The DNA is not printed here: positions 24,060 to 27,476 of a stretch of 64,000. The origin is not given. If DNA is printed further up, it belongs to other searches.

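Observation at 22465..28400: Module copy B sits directly downstream of a TolC-less RND efflux pair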

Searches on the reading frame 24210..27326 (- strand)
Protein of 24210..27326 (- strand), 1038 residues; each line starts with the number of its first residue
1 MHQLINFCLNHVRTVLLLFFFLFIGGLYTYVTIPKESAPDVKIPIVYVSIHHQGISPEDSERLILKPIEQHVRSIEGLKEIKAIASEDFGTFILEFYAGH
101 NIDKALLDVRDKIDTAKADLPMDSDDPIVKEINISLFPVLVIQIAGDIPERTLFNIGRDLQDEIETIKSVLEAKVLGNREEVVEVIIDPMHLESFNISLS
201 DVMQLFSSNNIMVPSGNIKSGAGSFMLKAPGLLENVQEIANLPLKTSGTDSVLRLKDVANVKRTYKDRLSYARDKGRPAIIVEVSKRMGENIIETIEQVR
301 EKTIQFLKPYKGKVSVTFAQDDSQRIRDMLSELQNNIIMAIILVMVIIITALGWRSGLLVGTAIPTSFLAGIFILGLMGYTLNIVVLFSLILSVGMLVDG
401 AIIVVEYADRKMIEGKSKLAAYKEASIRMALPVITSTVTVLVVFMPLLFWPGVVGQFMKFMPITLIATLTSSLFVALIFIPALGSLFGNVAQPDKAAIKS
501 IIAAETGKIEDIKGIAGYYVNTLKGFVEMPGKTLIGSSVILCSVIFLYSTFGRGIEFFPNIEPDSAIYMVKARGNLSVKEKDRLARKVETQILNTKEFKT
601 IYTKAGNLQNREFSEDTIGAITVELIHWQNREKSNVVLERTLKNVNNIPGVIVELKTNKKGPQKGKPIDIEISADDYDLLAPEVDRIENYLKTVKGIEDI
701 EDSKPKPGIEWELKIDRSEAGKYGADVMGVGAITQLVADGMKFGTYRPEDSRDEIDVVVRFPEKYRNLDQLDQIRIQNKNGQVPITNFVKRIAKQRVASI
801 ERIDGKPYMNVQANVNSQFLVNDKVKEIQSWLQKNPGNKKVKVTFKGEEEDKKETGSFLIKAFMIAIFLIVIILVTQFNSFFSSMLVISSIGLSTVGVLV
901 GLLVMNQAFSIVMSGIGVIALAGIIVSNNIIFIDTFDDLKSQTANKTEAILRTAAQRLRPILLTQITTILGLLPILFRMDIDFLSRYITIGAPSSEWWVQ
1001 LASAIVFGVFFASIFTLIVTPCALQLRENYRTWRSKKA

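Call 3: search_protein_families(library=pfam, proteins=[window:24210-27326:-], max_evalue=0.01)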
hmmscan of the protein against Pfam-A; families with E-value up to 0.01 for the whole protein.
window:24210-27326:- (1038 aa): 2 families
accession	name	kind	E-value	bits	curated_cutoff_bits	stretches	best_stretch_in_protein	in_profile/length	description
PF00873.25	ACR_tran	-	4.2e-160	535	28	1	5-1022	2-1015/1021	AcrB/AcrD/AcrF family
PF03176.21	MMPL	-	3.2e-08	33.3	20.5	2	819-976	101-266/333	MMPL family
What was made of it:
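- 24210..27326 (-): RND permease (HAE1-type, AcrB/MdtB-like), 1038 aa. It matches Pfam ACR_tran residues 5-1022 at E 4e-160 (call 3).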

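Call 12: search_protein_families(library=ncbifam, proteins=[window:24210-27326:-], max_evalue=1)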
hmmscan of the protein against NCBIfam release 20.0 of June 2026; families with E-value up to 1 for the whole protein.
window:24210-27326:- (1038 aa): 19 families
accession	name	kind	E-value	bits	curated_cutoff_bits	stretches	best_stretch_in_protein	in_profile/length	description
NF033617.1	RND_permease_2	subfamily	1.4e-144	483.4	1250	1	13-1023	10-1003/1009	multidrug efflux RND transporter permease subunit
NF000282.2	RND_permease_1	subfamily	2.8e-100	336.8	1250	1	20-1020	16-1020/1029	multidrug efflux RND transporter permease subunit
TIGR00914.1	2A0601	subfamily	8.1e-90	302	701.45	1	3-1030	4-1038/1051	CusA/CzcA family heavy metal efflux RND transporter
TIGR00915.1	2A0602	subfamily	3.7e-85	286.6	940.35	1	21-1019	18-1028/1050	efflux RND transporter permease subunit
NF007905.0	PRK10614.1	equivalog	1.4e-82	277.9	1774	1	7-1033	7-1014/1025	multidrug efflux RND transporter permease subunit MdtC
NF007133.0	PRK09579.1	equivalog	2.9e-82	276.8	1763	1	22-1025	21-1000/1017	multidrug efflux RND transporter permease subunit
NF007798.0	PRK10503.1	equivalog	1e-72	245.2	1584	1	7-1026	16-1021/1040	MdtB/MuxB family multidrug efflux RND transporter permease subunit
NF000037.1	RND_perm_OqxB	exception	3e-57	194.2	2200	2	17-557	16-566/1050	multidrug efflux RND transporter permease subunit OqxB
NF007842.1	PRK10555.1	equivalog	2.3e-55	187.9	1854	1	15-1019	12-1026/1036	multidrug efflux RND transporter permease AcrD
NF007131.0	PRK09577.1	equivalog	3.6e-55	187.2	1768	1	18-1020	15-1023/1045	multidrug efflux RND transporter permease subunit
NF011706.2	PRK15127.1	equivalog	1.4e-46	159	2150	2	21-573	19-579/1049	multidrug efflux RND transporter permease subunit AcrB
NF009583.0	PRK13024.1-3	subfamily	2.7e-06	25.7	721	1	338-504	286-448/755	protein translocase subunit SecDF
TIGR00921.1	2A067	subfamily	2.8e-06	25.7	351.9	2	273-511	132-376/733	hydrophobe/amphiphile efflux-3 (HAE3) family transporter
TIGR00916.1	2A0604s01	subfamily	3.8e-06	26.7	148.6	2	337-473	94-231/231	SecD/SecF family protein translocase subunit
TIGR01129.1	secD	equivalog_domain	2e-05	23.9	244.4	1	336-480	253-393/397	protein translocase subunit SecD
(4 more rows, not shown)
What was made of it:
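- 24210..27326 (-): NCBIfam RND_permease_2 scores 483 bits, below the curated cutoff (call 12).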

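Call 24: find_related_loci(query=window:24210-27326:-, collection=genome_contigs, flank=10000)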
Query window:24210-27326:- (1038 aa) in genome_contigs; peptide patterns used: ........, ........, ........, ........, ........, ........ (x = any residue, [..] = any of these).
74 stretches matched a pattern; 26 encode a relative of the query (tblastn E <= 1e-3); 25 distinct loci.
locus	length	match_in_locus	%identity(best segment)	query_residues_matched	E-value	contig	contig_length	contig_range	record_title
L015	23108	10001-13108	92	1-1036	0e+0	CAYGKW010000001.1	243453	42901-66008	MAG TPA_asm: uncultured Rhizobiaceae bacterium isolate ERP117304_co1_149 genome assembly, contig: NODE_54_length_243453_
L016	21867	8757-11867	50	4-1027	0e+0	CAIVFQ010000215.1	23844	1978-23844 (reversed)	MAG: uncultured Alphaproteobacteria bacterium isolate Umea1p3_bin-936 genome assembly, contig: bin-936:215/217, whole ge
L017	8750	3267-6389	50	1-1038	0e+0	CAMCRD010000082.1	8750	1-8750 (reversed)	MAG: Candidatus Finniella inopinata isolate MsE-30apr19-54 genome assembly, contig: MsE-30apr19-C14287, whole genome sho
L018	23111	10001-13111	47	1-1037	0e+0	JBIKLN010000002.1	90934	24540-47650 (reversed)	MAG: Patescibacteria group bacterium isolate ME2014-08-22_3300042298_group5_bin99 Rohwer_bin1910_scaffold_51_c1, whole g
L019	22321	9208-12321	49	1-1037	0e+0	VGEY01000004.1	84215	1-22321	MAG: Alphaproteobacteria bacterium isolate K_Offshore_surface_mx_080 K_Offshore_surface_mx_080_Ga0194130_10000396, whole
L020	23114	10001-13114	50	1-1027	0e+0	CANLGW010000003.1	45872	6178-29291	MAG: Alphaproteobacteria bacterium isolate ZE-15may19-162 genome assembly, contig: ZE-15May19-c599, whole genome shotgun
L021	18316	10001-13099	45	1-1030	0e+0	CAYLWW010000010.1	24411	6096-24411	MAG TPA_asm: uncultured Candidatus Midichloriaceae bacterium isolate SRP296810_co1_26 genome assembly, contig: NODE_1955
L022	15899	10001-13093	43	1-1034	0e+0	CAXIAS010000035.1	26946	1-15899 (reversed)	MAG TPA_asm: uncultured Roseobacteraceae bacterium isolate ERR7163067_binner123_122 genome assembly, contig: ERZ8868625.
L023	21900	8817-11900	43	1-1031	0e+0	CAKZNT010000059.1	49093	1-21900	MAG TPA_asm: uncultured Loktanella sp. isolate ERR2094166_bin.67_CONCOCT_v1.1_MAG genome assembly, contig: ERZ650164.583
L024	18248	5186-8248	43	1-1024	0e+0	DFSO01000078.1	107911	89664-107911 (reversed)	MAG TPA_asm: Loktanella sp. UBA3435 UBA3435_contig_2297, whole genome shotgun sequence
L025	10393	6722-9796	44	11-1031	0e+0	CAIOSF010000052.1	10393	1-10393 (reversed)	MAG: uncultured Alphaproteobacteria bacterium isolate Kiruna_bin-00083 genome assembly, contig: bin-00083:052/289, whole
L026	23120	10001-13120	51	1-1036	0e+0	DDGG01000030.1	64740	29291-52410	MAG TPA_asm: Alphaproteobacteria bacterium UBA1908 UBA1908_contig_1775, whole genome shotgun sequence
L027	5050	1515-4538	41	1-1008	0e+0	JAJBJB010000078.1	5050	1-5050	Candidatus Cyrtobacter zanobii isolate Eae1 NODE_882_length_5050_cov_5.625229, whole genome shotgun sequence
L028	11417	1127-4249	52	1-1034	0e+0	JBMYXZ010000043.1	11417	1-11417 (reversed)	MAG: Alphaproteobacteria bacterium isolate ME_XS_2208_bin_60 ME_XS_2208_bin_60_43, whole genome shotgun sequence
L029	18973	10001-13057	49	3-1029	0e+0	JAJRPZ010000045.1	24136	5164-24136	MAG: Alphaproteobacteria bacterium isolate Dive100_bin10.141 k141_727299, whole genome shotgun sequence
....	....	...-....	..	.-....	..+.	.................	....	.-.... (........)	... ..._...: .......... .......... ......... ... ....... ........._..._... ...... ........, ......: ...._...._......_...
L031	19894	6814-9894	51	1-1027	0e+0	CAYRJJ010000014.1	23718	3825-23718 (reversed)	MAG TPA_asm: uncultured Candidatus Finniella sp. isolate SRP219642_co6_87 genome assembly, contig: NODE_1641_length_2371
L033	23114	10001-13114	48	1-1038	0e+0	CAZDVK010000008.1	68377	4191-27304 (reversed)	MAG TPA_asm: uncultured Verrucomicrobiales bacterium isolate SRP257259_co1_28 genome assembly, contig: NODE_366_length_6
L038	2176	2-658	62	823-1038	4e-81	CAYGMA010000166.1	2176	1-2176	MAG TPA_asm: uncultured Holosporaceae bacterium isolate ERP116193_co2_80 genome assembly, contig: NODE_112457_length_217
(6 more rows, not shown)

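Call 29: search_protein_families(library=pfam, proteins=[L016:11991-13328:+, L018:13300-14739:+, L019:6618-7928:+, L031:4199-5509:+, L029:7581-8888:+, L026:7576-8790:+, L015:13188-14051:+, L015:6451-7620:-, L020:13218-14099:+, L029:13155-14201:+], max_evalue=0.001)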
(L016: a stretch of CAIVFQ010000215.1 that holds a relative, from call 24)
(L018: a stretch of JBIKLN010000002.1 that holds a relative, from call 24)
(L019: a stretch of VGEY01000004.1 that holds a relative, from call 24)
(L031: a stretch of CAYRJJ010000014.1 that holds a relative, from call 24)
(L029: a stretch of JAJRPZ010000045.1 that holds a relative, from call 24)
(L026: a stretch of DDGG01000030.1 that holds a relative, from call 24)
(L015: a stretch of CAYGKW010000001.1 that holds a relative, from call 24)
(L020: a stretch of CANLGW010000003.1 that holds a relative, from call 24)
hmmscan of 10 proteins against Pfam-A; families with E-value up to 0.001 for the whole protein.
L016:11991-13328:+ (445 aa): 1 family
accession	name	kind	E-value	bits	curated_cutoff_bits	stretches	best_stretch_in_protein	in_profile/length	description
PF00464.25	SHMT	-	1.1e-167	558.1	27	1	34-409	3-399/399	Serine hydroxymethyltransferase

L018:13300-14739:+ (479 aa): 3 families
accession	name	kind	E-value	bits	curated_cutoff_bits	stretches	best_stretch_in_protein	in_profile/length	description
PF01637.24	ATPase_2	-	2e-12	47.9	33.2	1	6-213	1-225/225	ATPase domain predominantly from Archaea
PF13173.12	AAA_14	-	5.9e-05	23.5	27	1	27-179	4-127/129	AAA domain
PF13191.12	AAA_16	-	0.00016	22.7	32.6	1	6-82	2-85/167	AAA ATPase domain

L019:6618-7928:+ (436 aa): 12 families
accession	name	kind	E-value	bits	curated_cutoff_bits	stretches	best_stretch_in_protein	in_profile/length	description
PF07724.20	AAA_2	-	3.2e-33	115.6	27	2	193-322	28-166/166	AAA domain (Cdc48 subfamily)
PF00004.35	AAA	-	7.3e-17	62.5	21.2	2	226-325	39-129/131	ATPase family associated with various cellular activities (AAA)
PF07728.20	AAA_5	-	3.8e-06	27.4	22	1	52-88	1-38/139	AAA domain (dynein-related subfamily)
PF13191.12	AAA_16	-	1.9e-05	25.7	32.6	1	50-146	24-131/167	AAA ATPase domain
PF13401.12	AAA_22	-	2.5e-05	25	27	1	52-128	7-84/130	AAA domain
PF00493.29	MCM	-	4e-05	23.3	23.3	0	8-76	17-83/224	MCM P-loop domain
PF10431.15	ClpB_D2-small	-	8.4e-05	23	21.9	1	328-398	1-62/81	C-terminal, D2-small domain, of ClpB protein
PF01078.27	Mg_chelatase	-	0.00025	20.9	20.3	0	52-87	24-58/207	Magnesium chelatase, subunit ChlI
PF13671.12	AAA_33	-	0.00031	21.5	27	0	53-154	2-94/143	AAA domain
PF13238.12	AAA_18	-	0.00039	21.3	29.4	1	53-136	1-81/128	AAA domain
PF13521.12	AAA_28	-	0.00043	21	27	0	53-122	2-72/164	AAA domain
PF05496.18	RuvB_N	-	0.00057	20.1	27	0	18-139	10-120/159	Holliday junction DNA helicase RuvB P-loop domain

L031:4199-5509:+ (436 aa): 10 families
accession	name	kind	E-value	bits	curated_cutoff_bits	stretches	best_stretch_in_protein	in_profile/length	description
PF07724.20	AAA_2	-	3.7e-33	115.4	27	2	192-322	19-166/166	AAA domain (Cdc48 subfamily)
PF00004.35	AAA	-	6.9e-17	62.6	21.2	2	228-325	41-129/131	ATPase family associated with various cellular activities (AAA)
PF07728.20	AAA_5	-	1.1e-06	29.1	22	1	52-88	1-38/139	AAA domain (dynein-related subfamily)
PF10431.15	ClpB_D2-small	-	1e-05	25.9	21.9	1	328-398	1-62/81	C-terminal, D2-small domain, of ClpB protein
PF13401.12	AAA_22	-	3.5e-05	24.6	27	1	52-101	7-59/130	AAA domain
PF00493.29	MCM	-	4.2e-05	23.2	23.3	0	8-76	17-83/224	MCM P-loop domain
PF13191.12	AAA_16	-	5.9e-05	24.1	32.6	0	50-136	24-121/167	AAA ATPase domain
PF01078.27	Mg_chelatase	-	0.00018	21.4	20.3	0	52-88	24-59/207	Magnesium chelatase, subunit ChlI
PF13521.12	AAA_28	-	0.00037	21.2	27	0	53-121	2-71/164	AAA domain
PF05496.18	RuvB_N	-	0.00062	20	27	0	18-81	10-64/159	Holliday junction DNA helicase RuvB P-loop domain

L029:7581-8888:+ (435 aa): 10 families
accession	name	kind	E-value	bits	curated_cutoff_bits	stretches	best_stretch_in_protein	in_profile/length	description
PF01189.24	Methyltr_RsmB-F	-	4.7e-39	134.6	27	1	225-430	2-198/199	16S rRNA methyltransferase RsmB/F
PF13847.12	Methyltransf_31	-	6.2e-11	42.6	27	1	230-360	2-113/145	Methyltransferase domain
PF05175.20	MTS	-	6.6e-09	36.1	23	1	217-308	17-107/170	Methyltransferase small domain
PF13649.12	Methyltransf_25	-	1e-08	36.2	27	1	235-305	1-70/97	Methyltransferase domain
PF01209.24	Ubie_methyltran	-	1.6e-08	34.6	20.1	1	223-305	39-122/233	ubiE/COQ5 methyltransferase family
PF08242.18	Methyltransf_12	-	3.9e-06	27.9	30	1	236-304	1-70/98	Methyltransferase domain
PF02527.21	GidB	-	5.5e-06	26.3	27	1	234-309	51-125/184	rRNA small subunit methyltransferase G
PF09445.16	Methyltransf_15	-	8.7e-05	22.6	22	1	234-312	3-84/165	RNA cap guanine-N2 methyltransferase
PF01728.25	FtsJ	-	0.00027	21.4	24.1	1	230-314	20-106/181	FtsJ-like methyltransferase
PF08241.18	Methyltransf_11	-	0.00029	21.9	21.2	1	236-304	1-65/95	Methyltransferase domain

L026:7576-8790:+ (404 aa): 2 families
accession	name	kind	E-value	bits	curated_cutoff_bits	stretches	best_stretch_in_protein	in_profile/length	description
PF03222.19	Trp_Tyr_perm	-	2e-54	185.7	22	1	2-369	3-362/393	Tryptophan/tyrosine permease family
PF01490.24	Aa_trans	-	7.8e-11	41.7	25.6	1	4-238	5-248/410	Transmembrane amino acid transporter protein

L015:13188-14051:+ (287 aa): 0 families

L015:6451-7620:- (389 aa): 0 families

L020:13218-14099:+ (293 aa): 2 families
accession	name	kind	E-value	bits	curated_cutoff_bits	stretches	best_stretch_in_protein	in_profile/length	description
PF04542.20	Sigma70_r2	-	1.1e-18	67.2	24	1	50-117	2-69/71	Sigma-70 region 2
PF04545.22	Sigma70_r4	-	7.7e-15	54.6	24.1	1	225-276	1-50/50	Sigma-70, region 4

L029:13155-14201:+ (348 aa): 4 families
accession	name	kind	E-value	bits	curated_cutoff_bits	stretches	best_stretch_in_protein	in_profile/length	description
PF12146.15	Hydrolase_4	-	1.2e-19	71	27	1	87-332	20-238/239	Serine aminopeptidase, S33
PF00561.26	Abhydrolase_1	-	1.1e-09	38.7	25.8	1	61-221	2-129/245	alpha/beta hydrolase fold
PF10230.15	LIDHydrolase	-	5.5e-06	26.7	27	1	99-205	33-135/262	Lipid-droplet associated hydrolase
PF12697.13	Abhydrolase_6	-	5.7e-06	27.6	26.3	1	94-205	21-110/217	Alpha/beta hydrolase family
